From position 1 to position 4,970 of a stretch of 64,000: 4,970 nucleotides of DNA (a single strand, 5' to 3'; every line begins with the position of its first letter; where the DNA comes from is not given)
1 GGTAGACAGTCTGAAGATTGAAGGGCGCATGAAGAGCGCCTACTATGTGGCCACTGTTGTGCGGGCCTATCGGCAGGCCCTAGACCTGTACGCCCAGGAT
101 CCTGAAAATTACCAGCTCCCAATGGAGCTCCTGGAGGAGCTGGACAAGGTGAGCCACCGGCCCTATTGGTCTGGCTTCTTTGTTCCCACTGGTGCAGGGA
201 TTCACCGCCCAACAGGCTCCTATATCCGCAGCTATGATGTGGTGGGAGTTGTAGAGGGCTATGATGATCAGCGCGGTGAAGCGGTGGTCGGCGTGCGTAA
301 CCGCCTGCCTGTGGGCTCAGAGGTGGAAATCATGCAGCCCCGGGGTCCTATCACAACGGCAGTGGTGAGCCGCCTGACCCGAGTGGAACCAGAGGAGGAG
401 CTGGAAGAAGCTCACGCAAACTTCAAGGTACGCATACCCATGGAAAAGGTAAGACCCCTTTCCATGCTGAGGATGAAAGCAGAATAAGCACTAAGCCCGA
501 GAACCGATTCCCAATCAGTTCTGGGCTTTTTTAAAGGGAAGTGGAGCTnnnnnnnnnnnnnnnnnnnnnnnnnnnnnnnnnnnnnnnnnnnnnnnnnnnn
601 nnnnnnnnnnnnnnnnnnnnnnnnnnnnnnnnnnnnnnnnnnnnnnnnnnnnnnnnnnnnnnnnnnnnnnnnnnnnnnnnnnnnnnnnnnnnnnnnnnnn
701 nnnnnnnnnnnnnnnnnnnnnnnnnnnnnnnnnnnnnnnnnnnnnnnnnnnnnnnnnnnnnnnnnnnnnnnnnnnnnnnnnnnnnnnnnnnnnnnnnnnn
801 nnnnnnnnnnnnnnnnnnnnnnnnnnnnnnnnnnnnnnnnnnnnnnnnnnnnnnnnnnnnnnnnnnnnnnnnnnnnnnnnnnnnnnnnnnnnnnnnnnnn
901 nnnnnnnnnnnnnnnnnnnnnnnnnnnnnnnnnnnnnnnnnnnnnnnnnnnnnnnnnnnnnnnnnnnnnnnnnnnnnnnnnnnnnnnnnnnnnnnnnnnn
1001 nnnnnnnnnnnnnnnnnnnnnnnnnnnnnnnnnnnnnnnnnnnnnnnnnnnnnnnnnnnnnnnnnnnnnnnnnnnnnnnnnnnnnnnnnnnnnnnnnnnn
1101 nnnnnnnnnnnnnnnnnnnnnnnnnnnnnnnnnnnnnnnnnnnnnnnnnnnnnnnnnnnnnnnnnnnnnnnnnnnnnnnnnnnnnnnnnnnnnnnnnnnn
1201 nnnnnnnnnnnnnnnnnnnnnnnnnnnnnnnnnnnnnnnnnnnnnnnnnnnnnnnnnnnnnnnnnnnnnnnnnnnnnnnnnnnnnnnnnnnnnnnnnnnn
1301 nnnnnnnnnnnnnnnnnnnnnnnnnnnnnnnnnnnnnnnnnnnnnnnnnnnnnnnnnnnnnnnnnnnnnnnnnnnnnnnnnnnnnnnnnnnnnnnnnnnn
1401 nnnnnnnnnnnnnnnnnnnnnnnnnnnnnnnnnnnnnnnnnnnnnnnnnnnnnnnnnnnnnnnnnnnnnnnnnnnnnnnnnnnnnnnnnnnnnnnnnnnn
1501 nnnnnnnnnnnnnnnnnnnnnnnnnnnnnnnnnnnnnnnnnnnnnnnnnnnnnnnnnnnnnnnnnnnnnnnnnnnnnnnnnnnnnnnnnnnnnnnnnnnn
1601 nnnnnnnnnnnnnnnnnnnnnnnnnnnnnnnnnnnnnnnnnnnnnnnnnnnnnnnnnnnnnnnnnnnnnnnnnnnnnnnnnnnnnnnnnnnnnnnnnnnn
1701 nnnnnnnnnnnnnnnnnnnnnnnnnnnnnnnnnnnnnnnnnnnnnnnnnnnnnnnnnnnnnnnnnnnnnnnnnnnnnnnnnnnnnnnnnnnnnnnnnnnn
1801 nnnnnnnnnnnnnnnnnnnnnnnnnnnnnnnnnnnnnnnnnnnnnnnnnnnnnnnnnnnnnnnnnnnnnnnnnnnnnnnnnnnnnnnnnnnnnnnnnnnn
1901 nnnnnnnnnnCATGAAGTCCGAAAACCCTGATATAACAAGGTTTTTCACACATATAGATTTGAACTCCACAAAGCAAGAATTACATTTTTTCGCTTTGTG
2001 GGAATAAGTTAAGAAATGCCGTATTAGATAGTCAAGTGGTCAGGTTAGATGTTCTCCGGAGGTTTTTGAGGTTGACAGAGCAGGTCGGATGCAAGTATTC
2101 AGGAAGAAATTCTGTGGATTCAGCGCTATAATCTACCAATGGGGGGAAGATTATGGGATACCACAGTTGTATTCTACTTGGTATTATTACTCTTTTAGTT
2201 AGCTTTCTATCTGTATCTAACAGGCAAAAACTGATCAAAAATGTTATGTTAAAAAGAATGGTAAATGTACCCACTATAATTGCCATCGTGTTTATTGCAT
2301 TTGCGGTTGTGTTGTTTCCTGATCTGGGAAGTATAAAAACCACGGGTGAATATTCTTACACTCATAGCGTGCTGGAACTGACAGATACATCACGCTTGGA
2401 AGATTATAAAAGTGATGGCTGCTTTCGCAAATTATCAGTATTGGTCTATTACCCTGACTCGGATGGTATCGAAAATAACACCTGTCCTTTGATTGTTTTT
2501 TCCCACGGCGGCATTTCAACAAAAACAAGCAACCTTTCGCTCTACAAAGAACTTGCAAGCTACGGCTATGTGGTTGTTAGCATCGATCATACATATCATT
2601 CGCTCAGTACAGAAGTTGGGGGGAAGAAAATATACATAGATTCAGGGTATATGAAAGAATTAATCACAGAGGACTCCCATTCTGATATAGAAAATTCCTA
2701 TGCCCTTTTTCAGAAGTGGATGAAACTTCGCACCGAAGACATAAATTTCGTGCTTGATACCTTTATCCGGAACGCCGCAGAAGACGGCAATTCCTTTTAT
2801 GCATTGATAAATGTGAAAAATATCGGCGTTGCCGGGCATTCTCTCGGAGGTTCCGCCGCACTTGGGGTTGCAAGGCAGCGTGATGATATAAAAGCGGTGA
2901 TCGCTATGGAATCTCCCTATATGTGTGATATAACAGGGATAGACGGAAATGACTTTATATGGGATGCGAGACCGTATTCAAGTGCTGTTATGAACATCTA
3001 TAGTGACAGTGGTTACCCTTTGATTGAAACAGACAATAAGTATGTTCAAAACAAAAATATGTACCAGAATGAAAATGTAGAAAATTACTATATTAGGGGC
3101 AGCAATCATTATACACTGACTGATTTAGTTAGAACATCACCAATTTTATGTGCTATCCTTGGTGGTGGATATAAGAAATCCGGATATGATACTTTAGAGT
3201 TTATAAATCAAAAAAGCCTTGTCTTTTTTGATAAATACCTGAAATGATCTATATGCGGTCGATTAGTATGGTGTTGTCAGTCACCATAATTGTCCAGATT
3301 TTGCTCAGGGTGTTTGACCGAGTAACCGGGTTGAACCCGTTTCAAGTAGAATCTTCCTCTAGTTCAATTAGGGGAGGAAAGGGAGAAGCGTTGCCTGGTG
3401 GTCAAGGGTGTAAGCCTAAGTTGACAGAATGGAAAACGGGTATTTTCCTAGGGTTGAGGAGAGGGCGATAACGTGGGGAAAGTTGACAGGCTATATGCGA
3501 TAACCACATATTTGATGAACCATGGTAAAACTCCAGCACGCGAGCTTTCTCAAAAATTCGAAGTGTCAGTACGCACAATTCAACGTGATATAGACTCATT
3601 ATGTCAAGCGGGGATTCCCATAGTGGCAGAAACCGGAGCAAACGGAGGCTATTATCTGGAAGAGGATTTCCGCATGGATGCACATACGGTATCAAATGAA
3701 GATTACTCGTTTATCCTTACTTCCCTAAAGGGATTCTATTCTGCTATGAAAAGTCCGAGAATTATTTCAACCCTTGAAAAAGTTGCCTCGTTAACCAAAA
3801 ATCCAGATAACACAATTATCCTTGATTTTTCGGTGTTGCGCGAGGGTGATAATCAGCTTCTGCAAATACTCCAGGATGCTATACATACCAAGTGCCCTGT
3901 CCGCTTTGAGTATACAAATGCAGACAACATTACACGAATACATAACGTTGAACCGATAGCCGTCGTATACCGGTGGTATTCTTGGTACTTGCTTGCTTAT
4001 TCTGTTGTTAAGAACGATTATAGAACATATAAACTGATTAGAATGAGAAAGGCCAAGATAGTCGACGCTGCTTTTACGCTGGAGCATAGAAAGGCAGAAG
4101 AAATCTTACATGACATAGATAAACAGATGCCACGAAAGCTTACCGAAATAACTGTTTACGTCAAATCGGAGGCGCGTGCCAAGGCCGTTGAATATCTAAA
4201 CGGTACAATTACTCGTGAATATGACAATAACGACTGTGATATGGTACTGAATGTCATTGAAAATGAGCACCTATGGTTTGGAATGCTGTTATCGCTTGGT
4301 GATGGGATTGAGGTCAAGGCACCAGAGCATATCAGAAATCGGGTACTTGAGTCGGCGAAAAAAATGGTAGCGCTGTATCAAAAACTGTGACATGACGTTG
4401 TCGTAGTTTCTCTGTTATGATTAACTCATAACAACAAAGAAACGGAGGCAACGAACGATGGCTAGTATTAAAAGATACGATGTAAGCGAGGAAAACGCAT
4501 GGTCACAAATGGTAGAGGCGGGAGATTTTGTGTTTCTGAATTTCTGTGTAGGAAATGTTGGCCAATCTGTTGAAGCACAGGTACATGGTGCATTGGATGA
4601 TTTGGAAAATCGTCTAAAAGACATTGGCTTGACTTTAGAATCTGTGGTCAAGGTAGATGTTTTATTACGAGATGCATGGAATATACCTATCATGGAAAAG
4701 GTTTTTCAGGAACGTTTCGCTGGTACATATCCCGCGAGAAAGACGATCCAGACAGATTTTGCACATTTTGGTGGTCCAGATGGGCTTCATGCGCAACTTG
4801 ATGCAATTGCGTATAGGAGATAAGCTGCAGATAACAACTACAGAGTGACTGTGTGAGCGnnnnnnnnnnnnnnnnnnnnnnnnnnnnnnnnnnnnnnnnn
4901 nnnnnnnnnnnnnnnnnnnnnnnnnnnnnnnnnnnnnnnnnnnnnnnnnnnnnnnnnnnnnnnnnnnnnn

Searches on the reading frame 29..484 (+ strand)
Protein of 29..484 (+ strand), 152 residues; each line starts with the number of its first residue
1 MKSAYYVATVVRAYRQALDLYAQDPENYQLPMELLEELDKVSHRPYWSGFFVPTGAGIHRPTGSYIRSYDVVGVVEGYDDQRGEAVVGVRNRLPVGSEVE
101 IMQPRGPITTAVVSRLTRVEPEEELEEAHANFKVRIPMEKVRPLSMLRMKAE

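Call 92: search_protein_families(library=pfam, proteins=[window:29-484:+], max_evalue=0.0001)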
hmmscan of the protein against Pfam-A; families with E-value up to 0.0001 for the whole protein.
window:29-484:+ (152 aa): 2 families
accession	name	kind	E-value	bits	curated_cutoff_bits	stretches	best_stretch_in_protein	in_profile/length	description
PF16325.11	Peptidase_U32_C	-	1.8e-17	63.7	28.2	1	67-148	1-83/83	Peptidase family U32 C-terminal domain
PF01136.24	Peptidase_U32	-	4.6e-11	42.9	22.4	1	1-53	178-229/233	Peptidase family U32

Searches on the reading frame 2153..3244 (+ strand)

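Call 41: search_protein_families(library=pfam, proteins=[window:2153-3244:+], max_evalue=0.001)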
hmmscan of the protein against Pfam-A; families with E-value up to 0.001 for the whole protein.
window:2153-3244:+ (364 aa): 6 families
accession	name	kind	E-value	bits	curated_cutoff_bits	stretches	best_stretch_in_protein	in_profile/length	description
PF03403.19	PAF-AH_p_II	-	8.6e-12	44.7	20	1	109-363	98-352/372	Platelet-activating factor acetylhydrolase, isoform II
PF12740.14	PETase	-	1.2e-08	35.1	28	1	198-256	104-158/263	PET hydrolase-like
PF07224.18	Chlorophyllase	-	2.6e-05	23.6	26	0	95-143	30-74/301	Chlorophyllase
PF12695.13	Abhydrolase_5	-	0.00016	21.9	27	0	220-319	55-140/164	Alpha/beta hydrolase family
PF12146.15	Hydrolase_4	-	0.00034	20.4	27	0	112-164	5-54/239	Serine aminopeptidase, S33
PF00756.26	Esterase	-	0.00039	20.7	22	0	225-298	118-166/251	Putative esterase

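Call 88: search_protein_families(library=padloc, proteins=[window:2153-3244:+], max_evalue=0.01)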
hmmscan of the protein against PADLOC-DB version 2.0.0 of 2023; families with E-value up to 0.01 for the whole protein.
window:2153-3244:+ (364 aa): 0 families

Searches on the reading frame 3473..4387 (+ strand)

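Call 41: search_protein_families(library=pfam, proteins=[window:3473-4387:+], max_evalue=0.001)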
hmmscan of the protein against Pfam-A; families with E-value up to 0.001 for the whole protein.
window:3473-4387:+ (305 aa): 5 families
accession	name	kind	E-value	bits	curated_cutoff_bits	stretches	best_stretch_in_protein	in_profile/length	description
PF13280.12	WYL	-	1.1e-15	57.8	21.8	1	129-195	2-69/70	WYL domain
PF08279.18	HTH_11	-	3.2e-13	49.8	25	1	6-60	1-54/55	HTH domain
PF25583.1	WCX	-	7.2e-08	33.1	23.9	1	224-299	3-76/76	WCX domain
PF08220.18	HTH_DeoR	-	1.9e-06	28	21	1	6-48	1-43/57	DeoR-like helix-turn-helix domain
PF19187.6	HTH_PafC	-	8.4e-06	26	32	1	3-49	2-48/115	PafC helix-turn-helix domain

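Call 88: search_protein_families(library=padloc, proteins=[window:3473-4387:+], max_evalue=0.01)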
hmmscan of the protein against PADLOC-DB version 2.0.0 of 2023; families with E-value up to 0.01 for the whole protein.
window:3473-4387:+ (305 aa): 3 families
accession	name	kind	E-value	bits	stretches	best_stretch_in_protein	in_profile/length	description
PDLC01457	WYL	-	5.2e-45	151.8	1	3-287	2-229/229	"CAS-I,CAS-II,CAS-III,CAS-IV,CAS-V,CAS-VI; associated_signaling"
PDLC01652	WYL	-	5e-26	90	1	123-299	13-162/162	"CAS-I,CAS-II,CAS-III,CAS-IV,CAS-V,CAS-VI; associated_signaling"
PDLC04133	mad1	-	0.0083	14.4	0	15-65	1-46/60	mads_1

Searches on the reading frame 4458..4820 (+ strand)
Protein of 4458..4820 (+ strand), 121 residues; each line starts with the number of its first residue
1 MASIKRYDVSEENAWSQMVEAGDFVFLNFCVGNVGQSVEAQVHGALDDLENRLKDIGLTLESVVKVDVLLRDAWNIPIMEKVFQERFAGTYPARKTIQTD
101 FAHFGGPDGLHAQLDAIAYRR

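Call 41: search_protein_families(library=pfam, proteins=[window:4458-4820:+], max_evalue=0.001)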
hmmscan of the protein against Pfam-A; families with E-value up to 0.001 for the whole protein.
window:4458-4820:+ (121 aa): 1 family
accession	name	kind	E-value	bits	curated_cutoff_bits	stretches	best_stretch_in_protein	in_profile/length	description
PF01042.26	Ribonuc_L-PSP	-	6e-10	39.6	27.3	1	12-99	8-104/121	Endoribonuclease L-PSP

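Call 88: search_protein_families(library=padloc, proteins=[window:4458-4820:+], max_evalue=0.01)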
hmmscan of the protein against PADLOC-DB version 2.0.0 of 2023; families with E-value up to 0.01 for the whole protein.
window:4458-4820:+ (121 aa): 1 family
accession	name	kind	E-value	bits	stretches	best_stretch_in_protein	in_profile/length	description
PDLC04030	PD-T4-2_B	-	0.00078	16.8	1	34-97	210-274/294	-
